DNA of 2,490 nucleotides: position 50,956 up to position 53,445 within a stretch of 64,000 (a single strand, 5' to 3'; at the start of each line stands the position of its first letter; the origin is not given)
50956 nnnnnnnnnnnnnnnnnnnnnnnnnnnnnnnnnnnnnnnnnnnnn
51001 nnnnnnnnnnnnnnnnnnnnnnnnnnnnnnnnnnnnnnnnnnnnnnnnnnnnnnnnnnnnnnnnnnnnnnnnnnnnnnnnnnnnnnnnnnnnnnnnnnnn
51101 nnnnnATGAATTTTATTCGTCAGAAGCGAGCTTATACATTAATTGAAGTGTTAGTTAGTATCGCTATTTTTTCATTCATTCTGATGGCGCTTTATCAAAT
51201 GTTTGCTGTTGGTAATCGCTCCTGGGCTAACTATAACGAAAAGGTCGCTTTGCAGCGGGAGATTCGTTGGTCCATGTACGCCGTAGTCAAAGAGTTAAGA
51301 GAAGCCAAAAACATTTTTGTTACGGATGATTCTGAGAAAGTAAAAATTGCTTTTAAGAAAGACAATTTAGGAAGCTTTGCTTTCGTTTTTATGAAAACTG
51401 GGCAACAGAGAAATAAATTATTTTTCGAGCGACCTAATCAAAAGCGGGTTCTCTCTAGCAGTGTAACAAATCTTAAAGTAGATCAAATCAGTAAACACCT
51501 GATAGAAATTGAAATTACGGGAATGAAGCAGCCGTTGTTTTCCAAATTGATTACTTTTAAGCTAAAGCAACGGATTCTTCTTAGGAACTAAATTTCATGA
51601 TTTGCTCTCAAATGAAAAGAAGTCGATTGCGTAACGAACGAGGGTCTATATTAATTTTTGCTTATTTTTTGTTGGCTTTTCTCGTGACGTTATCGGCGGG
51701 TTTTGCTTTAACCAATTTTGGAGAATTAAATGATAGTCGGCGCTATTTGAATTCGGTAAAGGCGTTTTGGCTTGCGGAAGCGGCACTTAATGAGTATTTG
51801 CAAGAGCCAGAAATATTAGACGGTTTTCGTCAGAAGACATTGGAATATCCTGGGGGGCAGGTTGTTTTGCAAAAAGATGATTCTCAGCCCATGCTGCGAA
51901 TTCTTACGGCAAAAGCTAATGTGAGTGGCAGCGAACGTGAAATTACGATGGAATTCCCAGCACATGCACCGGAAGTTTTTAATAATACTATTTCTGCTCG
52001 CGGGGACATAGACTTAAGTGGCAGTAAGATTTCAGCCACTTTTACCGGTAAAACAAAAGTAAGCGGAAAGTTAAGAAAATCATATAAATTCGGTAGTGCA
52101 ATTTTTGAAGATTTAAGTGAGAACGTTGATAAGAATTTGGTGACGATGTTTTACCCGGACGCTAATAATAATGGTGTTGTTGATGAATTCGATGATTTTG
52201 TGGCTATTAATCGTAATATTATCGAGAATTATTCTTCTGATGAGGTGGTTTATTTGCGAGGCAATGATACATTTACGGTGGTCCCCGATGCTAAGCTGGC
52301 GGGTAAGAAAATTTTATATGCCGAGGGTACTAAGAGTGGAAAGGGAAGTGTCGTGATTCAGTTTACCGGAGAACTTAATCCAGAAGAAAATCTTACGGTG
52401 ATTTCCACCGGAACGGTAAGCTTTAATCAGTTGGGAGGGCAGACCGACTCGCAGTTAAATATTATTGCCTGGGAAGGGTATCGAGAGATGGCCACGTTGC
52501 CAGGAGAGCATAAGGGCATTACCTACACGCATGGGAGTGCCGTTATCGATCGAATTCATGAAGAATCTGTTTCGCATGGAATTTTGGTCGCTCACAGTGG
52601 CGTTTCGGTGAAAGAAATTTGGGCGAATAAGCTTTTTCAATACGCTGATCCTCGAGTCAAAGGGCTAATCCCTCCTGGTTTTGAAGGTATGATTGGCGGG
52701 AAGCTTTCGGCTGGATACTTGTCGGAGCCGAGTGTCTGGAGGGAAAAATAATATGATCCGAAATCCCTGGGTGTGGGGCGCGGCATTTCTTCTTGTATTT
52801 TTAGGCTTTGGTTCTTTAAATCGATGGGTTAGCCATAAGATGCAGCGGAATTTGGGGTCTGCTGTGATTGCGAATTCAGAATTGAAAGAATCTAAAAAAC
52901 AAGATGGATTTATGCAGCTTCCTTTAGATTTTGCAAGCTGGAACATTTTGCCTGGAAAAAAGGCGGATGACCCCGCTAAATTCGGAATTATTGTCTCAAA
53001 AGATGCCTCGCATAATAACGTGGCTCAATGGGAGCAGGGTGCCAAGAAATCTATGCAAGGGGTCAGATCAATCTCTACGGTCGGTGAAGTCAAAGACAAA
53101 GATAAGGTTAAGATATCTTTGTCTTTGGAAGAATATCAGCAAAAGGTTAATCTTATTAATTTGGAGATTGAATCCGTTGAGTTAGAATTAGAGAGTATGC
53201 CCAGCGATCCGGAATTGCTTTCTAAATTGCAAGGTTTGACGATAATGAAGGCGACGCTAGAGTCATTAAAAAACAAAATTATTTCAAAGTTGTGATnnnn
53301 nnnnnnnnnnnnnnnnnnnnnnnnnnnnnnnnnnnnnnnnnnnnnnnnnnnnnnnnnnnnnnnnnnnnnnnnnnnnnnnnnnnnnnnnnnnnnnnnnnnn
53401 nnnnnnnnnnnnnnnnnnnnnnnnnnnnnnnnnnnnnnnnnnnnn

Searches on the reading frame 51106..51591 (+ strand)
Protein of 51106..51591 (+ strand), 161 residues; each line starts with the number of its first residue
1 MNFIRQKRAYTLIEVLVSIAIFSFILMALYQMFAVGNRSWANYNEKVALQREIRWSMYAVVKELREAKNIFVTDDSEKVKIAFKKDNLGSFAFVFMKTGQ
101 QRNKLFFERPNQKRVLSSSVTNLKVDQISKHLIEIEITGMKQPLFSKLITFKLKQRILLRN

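Call 12: search_protein_families(library=pfam, proteins=[window:51106-51591:+], max_evalue=0.001)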
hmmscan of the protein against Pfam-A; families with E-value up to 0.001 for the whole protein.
window:51106-51591:+ (161 aa): 1 family
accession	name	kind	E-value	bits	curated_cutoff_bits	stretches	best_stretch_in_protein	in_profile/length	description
PF07963.17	N_methyl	-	1.3e-07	31.3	21.2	1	5-30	2-27/27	Prokaryotic N-terminal methylation motif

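Call 47: search_protein_families(library=ncbifam, proteins=[window:51106-51591:+], max_evalue=0.01)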
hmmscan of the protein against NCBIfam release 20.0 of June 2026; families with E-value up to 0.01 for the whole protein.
window:51106-51591:+ (161 aa): 8 families
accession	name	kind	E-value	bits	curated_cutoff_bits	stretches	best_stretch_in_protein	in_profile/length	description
TIGR01711.1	gspJ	equivalog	1.9e-08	34.3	64.85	1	9-115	2-112/192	type II secretion system minor pseudopilin GspJ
NF007848.0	PRK10557.1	equivalog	5.2e-08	32.4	120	1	5-68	8-71/192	prepilin peptidase-dependent protein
NF041002.1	pilin_ComGF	equivalog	2e-06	28.1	80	1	8-93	2-84/139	competence type IV pilus minor pilin ComGF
TIGR02599.1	TIGR02599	subfamily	2.3e-06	27.1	256.5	1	9-67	1-59/361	Verru_Chthon cassette protein C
NF041013.1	T4P_ComGE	equivalog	3.6e-06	27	49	1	6-76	2-73/83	competence type IV pilus minor pilin ComGE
TIGR02532.1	IV_pilin_GFxxxE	domain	2.1e-05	24.2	16.3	1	8-30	2-24/24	prepilin-type N-terminal cleavage/methylation domain-containing protein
NF007800.0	PRK10506.1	equivalog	5e-05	23.2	158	1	4-121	5-113/163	prepilin peptidase-dependent protein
TIGR01707.1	gspI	equivalog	0.0019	18.7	44.35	1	10-34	2-26/101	type II secretion system minor pseudopilin GspI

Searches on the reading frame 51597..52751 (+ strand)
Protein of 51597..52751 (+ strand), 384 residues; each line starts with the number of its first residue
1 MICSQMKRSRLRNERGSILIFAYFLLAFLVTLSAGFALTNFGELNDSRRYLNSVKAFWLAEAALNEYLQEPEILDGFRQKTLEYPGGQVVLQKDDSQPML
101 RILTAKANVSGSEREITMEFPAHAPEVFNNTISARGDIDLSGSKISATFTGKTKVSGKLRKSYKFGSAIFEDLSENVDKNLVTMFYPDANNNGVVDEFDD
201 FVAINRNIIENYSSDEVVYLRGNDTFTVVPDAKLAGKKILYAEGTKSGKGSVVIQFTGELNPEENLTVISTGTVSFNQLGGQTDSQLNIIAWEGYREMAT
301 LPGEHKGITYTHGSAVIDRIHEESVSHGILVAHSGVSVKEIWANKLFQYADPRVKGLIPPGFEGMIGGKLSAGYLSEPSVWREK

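Call 12: search_protein_families(library=pfam, proteins=[window:51597-52751:+], max_evalue=0.001)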
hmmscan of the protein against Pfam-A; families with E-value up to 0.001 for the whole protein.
window:51597-52751:+ (384 aa): 0 families

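Call 47: search_protein_families(library=ncbifam, proteins=[window:51597-52751:+], max_evalue=0.01)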
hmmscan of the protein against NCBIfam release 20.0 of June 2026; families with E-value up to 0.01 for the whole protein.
window:51597-52751:+ (384 aa): 0 families

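Call 91: search_protein_families(library=pfam, proteins=[window:51597-52751:+], max_evalue=1)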
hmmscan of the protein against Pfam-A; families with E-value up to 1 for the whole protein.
window:51597-52751:+ (384 aa): 1 family
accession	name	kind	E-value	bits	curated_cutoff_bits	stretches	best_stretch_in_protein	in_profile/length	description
PF13400.11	Tad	-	0.2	12.5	22.3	1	16-51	1-33/47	Putative Flp pilus-assembly TadE/G-like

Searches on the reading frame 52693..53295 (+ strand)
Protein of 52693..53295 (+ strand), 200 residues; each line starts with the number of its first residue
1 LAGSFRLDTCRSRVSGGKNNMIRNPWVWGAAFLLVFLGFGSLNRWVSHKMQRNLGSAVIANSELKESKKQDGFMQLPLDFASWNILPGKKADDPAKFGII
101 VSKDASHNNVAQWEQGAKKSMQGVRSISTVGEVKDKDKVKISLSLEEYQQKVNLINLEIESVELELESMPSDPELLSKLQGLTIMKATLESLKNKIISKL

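Call 12: search_protein_families(library=pfam, proteins=[window:52693-53295:+], max_evalue=0.001)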
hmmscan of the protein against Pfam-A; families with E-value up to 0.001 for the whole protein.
window:52693-53295:+ (200 aa): 0 families

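Call 47: search_protein_families(library=ncbifam, proteins=[window:52693-53295:+], max_evalue=0.01)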
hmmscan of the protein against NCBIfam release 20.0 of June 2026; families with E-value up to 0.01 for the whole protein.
window:52693-53295:+ (200 aa): 0 families

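Call 91: search_protein_families(library=pfam, proteins=[window:52693-53295:+], max_evalue=1)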
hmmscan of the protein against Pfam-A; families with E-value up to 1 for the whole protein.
window:52693-53295:+ (200 aa): 1 family
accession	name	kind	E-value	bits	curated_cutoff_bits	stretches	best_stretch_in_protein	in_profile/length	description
PF17695.6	DUF5541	-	0.029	15.1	25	1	22-80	21-79/116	Family of unknown function (DUF5541)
